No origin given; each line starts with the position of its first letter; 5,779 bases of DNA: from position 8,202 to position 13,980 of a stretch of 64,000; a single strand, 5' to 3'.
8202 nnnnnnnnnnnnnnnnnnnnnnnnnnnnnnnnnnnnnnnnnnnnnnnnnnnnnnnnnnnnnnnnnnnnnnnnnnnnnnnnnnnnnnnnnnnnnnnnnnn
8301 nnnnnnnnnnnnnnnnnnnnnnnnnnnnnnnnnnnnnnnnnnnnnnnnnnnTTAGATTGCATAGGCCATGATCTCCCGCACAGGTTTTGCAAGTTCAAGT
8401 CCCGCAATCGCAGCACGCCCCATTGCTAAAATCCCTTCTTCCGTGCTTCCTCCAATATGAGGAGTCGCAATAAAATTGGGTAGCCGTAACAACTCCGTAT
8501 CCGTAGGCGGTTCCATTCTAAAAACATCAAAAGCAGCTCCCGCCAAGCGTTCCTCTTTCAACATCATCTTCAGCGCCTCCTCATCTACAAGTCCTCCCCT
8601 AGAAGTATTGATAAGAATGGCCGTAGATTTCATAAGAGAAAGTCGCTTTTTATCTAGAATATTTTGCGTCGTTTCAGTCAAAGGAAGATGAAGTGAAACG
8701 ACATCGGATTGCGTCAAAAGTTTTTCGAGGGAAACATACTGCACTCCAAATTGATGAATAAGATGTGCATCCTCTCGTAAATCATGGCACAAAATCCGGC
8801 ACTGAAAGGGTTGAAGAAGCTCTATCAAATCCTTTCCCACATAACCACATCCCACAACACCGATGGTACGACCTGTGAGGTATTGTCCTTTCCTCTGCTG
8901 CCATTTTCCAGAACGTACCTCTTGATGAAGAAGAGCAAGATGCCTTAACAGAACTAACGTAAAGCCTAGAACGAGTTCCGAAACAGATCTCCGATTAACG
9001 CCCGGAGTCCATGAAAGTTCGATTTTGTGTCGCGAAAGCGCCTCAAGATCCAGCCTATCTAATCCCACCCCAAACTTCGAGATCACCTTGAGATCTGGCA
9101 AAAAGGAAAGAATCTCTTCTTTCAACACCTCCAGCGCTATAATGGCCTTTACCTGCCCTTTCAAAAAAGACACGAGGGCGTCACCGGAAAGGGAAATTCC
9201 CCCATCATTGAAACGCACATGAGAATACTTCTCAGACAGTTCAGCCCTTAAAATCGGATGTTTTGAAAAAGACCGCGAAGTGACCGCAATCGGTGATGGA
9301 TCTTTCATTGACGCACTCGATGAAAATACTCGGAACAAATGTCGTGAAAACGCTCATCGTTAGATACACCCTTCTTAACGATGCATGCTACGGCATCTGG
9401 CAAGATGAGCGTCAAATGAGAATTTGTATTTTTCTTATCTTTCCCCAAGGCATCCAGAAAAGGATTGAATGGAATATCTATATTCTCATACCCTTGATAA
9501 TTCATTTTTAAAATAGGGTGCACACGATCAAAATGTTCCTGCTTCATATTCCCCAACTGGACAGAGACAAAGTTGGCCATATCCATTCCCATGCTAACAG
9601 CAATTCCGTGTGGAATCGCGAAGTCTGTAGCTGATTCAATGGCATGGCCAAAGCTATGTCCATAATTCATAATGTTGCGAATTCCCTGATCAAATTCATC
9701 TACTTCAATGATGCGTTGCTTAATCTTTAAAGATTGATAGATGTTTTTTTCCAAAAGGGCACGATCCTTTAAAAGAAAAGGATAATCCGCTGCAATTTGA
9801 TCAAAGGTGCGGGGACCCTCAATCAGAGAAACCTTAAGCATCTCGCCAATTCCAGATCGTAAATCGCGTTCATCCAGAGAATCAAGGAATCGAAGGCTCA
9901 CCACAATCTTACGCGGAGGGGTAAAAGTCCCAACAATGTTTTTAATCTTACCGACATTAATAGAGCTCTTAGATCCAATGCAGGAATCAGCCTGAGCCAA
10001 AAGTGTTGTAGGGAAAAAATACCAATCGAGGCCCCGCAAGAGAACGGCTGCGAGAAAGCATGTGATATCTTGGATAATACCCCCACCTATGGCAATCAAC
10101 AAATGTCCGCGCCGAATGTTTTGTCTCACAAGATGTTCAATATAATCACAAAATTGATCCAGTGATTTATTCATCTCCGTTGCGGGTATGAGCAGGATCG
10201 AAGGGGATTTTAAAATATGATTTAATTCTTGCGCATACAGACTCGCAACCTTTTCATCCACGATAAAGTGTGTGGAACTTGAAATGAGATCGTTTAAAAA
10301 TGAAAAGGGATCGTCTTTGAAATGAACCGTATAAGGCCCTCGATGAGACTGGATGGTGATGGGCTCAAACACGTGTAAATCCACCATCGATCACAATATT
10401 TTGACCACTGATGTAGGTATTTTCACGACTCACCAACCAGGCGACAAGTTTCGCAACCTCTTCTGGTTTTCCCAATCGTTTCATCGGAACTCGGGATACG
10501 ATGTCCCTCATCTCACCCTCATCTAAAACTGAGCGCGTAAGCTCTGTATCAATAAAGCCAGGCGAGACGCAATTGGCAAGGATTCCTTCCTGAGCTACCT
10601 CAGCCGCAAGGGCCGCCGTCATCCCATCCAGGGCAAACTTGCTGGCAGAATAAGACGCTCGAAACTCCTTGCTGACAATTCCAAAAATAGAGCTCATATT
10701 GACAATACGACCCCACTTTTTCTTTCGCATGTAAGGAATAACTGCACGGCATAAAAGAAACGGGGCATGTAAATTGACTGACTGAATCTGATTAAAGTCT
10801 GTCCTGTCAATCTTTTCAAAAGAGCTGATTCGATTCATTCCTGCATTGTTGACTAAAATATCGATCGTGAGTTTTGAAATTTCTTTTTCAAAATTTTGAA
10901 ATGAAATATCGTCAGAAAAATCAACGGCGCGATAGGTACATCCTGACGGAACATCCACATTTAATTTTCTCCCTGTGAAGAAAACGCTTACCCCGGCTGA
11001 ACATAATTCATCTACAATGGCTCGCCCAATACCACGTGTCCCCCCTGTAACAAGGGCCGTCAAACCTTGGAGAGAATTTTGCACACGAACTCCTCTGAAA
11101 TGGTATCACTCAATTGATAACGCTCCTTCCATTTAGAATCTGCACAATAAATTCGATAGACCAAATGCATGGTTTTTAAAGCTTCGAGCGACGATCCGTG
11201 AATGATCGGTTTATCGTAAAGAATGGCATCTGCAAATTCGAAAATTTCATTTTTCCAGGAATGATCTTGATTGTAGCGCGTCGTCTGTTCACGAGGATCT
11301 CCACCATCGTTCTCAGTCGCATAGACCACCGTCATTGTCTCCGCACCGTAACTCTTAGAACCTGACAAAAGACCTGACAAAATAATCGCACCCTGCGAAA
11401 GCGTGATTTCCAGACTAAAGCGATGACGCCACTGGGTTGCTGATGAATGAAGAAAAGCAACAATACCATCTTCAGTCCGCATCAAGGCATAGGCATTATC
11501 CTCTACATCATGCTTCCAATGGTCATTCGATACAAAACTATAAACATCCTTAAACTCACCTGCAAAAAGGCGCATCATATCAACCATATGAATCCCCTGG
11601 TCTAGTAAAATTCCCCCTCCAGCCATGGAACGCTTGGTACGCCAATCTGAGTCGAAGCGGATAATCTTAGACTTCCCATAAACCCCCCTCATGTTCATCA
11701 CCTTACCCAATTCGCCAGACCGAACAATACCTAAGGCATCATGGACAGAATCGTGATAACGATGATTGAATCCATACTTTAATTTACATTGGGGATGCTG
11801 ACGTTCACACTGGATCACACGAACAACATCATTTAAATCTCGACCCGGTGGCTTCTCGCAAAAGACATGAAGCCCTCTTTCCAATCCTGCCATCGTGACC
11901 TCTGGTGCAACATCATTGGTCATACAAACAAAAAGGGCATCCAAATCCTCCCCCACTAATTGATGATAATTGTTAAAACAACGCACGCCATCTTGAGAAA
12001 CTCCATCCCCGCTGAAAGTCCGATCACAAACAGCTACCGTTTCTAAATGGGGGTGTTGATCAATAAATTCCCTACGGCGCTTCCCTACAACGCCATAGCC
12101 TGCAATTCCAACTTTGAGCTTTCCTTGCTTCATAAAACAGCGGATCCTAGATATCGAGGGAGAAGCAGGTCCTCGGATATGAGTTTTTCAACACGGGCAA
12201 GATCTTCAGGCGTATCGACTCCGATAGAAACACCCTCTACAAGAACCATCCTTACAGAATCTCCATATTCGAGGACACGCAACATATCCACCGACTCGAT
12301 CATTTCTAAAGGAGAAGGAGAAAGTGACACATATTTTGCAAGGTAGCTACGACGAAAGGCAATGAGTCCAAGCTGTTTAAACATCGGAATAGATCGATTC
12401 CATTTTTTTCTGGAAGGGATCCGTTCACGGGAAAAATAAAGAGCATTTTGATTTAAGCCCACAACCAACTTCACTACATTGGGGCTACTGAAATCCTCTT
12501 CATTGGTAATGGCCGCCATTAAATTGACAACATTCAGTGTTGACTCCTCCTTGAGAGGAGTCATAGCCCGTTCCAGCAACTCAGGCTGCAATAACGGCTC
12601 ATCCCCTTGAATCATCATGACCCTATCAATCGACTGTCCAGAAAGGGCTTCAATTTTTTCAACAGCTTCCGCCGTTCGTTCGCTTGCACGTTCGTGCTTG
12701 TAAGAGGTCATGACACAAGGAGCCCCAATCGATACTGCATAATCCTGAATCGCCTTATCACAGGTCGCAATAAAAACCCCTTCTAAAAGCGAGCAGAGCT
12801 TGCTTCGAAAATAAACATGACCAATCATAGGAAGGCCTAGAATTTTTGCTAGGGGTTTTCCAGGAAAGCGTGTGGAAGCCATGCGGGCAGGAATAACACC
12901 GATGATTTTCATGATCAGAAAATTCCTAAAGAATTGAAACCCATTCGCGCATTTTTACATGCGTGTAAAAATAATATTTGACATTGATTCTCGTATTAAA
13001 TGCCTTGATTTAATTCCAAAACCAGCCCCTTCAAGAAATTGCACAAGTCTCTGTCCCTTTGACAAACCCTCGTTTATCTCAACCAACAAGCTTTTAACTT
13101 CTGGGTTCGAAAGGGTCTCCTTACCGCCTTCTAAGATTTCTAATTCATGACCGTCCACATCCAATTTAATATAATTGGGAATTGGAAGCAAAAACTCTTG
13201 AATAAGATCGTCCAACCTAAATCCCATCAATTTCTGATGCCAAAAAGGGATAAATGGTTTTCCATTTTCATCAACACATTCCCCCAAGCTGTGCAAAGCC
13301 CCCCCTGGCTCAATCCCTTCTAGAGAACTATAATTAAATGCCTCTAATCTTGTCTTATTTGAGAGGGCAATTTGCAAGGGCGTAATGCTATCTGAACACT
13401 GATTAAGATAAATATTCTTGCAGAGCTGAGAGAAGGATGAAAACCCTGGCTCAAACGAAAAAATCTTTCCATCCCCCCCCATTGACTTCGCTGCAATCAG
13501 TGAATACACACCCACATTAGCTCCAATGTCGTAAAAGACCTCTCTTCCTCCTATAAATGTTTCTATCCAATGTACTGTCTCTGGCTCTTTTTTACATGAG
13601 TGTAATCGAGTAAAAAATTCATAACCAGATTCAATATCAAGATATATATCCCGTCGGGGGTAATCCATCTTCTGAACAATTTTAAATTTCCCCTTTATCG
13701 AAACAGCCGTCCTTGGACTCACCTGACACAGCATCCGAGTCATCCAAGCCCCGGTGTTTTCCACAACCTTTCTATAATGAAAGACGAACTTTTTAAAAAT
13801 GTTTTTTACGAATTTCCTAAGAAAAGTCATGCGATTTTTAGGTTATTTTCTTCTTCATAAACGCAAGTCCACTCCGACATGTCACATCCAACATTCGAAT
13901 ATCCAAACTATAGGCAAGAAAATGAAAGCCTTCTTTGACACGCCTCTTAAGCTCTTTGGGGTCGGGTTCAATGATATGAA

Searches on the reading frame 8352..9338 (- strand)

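Call 6: search_protein_families(library=pfam, proteins=[window:8352-9338:-])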
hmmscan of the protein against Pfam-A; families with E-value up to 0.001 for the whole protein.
window:8352-9338:- (328 aa): 2 families
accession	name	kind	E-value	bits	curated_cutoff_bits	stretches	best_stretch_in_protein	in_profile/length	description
PF02826.25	2-Hacid_dh_C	-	9.7e-57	191.6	25.1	1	125-296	2-178/178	D-isomer specific 2-hydroxyacid dehydrogenase, NAD binding domain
PF00389.36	2-Hacid_dh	-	2.5e-16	60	24.6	1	28-313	9-119/134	D-isomer specific 2-hydroxyacid dehydrogenase, catalytic domain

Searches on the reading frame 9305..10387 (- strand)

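Call 6: search_protein_families(library=pfam, proteins=[window:9305-10387:-])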
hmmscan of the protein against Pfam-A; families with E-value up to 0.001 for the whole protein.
window:9305-10387:- (360 aa): 2 families
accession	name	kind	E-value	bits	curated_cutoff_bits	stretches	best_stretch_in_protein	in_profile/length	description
PF24621.2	DHQS_C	-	9.6e-33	113.6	27.6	1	179-320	1-144/144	3-dehydroquinate synthase C-terminal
PF01761.26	DHQ_synthase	-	1.3e-32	112.2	24.2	1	66-177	3-114/115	3-dehydroquinate synthase N-terminal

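Call 73: search_protein_families(library=ncbifam, proteins=[window:9305-10387:-], max_evalue=1e-8)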
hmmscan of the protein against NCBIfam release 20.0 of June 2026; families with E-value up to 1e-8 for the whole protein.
window:9305-10387:- (360 aa): 5 families
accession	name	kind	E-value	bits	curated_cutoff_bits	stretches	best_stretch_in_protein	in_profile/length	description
TIGR04425.1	P_lya_rel_AroB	hypoth_equivalog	1e-144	481.8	400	1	12-357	1-347/348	AroB-related putative sugar phosphate phospholyase (cyclizing)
TIGR01357.1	aroB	equivalog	3.5e-84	283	305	1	20-344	2-337/344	3-dehydroquinate synthase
NF004852.0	PRK06203.1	equivalog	7.2e-46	156.8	333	1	47-294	74-325/407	3-dehydroquinate synthase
NF010556.0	PRK13951.1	equivalog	3.4e-43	148.2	560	1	44-274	193-415/492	bifunctional shikimate kinase AroK/3-dehydroquinate synthase AroB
NF010627.0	PRK14021.1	equivalog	2.5e-33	115.3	565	1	65-359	241-541/542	bifunctional shikimate kinase/3-dehydroquinate synthase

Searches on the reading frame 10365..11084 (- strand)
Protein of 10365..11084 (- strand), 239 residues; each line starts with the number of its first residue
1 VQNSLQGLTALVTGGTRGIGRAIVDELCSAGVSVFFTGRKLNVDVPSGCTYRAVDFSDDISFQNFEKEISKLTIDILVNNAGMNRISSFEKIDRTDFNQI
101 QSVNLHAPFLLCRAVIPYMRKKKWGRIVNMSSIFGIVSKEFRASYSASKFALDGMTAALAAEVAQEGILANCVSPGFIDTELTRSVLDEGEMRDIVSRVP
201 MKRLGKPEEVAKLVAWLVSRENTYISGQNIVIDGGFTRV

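Call 6: search_protein_families(library=pfam, proteins=[window:10365-11084:-])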
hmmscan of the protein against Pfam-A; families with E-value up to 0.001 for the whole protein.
window:10365-11084:- (239 aa): 5 families
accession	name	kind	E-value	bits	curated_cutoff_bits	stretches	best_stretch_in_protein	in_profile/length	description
PF13561.12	adh_short_C2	-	2.6e-51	174.9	27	1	17-237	6-236/236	Enoyl-(Acyl carrier protein) reductase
PF00106.31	adh_short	-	5.9e-46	156.9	26.6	1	9-187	2-191/195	short chain dehydrogenase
PF23441.1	SDR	-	3.3e-08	33.7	27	1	73-235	90-254/258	SDR-like rossmann domain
PF08659.16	KR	-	6.1e-08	33.2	22.6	1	9-160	2-164/180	KR domain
PF01370.27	Epimerase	-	6.5e-06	26.2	20.9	1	10-176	1-176/240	NAD dependent epimerase/dehydratase family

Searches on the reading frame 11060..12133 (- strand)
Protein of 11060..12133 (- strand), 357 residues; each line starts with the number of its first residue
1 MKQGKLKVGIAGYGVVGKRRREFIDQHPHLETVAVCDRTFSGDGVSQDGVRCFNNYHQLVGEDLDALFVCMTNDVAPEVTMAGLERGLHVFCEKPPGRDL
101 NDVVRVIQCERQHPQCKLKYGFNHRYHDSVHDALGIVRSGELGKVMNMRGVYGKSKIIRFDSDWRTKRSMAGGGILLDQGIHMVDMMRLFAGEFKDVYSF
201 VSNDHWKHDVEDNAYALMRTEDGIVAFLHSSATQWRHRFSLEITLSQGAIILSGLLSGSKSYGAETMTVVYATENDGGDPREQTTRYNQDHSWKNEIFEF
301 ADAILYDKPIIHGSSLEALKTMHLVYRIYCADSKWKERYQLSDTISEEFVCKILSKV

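Call 7: search_protein_families(library=pfam, proteins=[window:11060-12133:-])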
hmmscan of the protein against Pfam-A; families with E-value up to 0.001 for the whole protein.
window:11060-12133:- (357 aa): 3 families
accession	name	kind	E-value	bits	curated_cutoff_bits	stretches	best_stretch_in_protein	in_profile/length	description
PF22725.1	GFO_IDH_MocA_C3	-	3.5e-26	92.1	27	1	136-250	7-123/124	GFO/IDH/MocA C-terminal domain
PF01408.29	GFO_IDH_MocA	-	1.9e-16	61.3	24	1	6-115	1-114/120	Oxidoreductase family, NAD-binding Rossmann fold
PF02894.22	GFO_IDH_MocA_C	-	4.5e-11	43.4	22.9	1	138-273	5-145/218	Oxidoreductase family, C-terminal alpha/beta domain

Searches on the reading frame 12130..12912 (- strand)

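Call 7: search_protein_families(library=pfam, proteins=[window:12130-12912:-])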
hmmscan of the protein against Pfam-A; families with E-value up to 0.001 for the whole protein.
window:12130-12912:- (260 aa): 2 families
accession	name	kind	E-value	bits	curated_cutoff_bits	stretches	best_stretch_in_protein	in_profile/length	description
PF02348.25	CTP_transf_3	-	8.6e-45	153.6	22.6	1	4-217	1-214/217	Cytidylyltransferase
PF12804.13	NTP_transf_3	-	1.5e-06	28.9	27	1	14-124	10-115/160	MobA-like NTP transferase domain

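Call 73: search_protein_families(library=ncbifam, proteins=[window:12130-12912:-], max_evalue=1e-8)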
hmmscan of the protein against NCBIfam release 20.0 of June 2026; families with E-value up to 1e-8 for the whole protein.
window:12130-12912:- (260 aa): 6 families
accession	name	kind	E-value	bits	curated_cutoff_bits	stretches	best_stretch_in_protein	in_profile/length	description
NF009905.0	PRK13368.1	subfamily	3.4e-86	288.5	255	1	1-249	1-242/243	3-deoxy-manno-octulosonate cytidylyltransferase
NF003952.0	PRK05450.1-5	subfamily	2.2e-81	272.7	193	1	1-248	1-248/250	3-deoxy-manno-octulosonate cytidylyltransferase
NF003950.0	PRK05450.1-3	subfamily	1.4e-64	217.8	234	1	1-247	1-244/248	3-deoxy-manno-octulosonate cytidylyltransferase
NF003948.0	PRK05450.1-1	equivalog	6.6e-59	199.1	281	1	2-247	5-245/248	3-deoxy-manno-octulosonate cytidylyltransferase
TIGR00466.1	kdsB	equivalog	5.2e-53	179.9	155.2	1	3-238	3-240/241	3-deoxy-manno-octulosonate cytidylyltransferase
TIGR03584.1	PseF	equivalog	2.8e-11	43.5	205.7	1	4-129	1-129/222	pseudaminic acid cytidylyltransferase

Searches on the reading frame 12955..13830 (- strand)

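Call 7: search_protein_families(library=pfam, proteins=[window:12955-13830:-])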
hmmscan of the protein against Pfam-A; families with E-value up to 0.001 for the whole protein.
window:12955-13830:- (291 aa): 2 families
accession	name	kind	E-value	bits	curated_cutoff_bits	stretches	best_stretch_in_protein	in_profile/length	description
PF05050.19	Methyltransf_21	-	5.6e-15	56.3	22.7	1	101-271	1-171/173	Methyltransferase FkbM domain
PF05575.17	V_cholerae_RfbT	-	0.00048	20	27.9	0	86-145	70-128/286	Vibrio cholerae RfbT protein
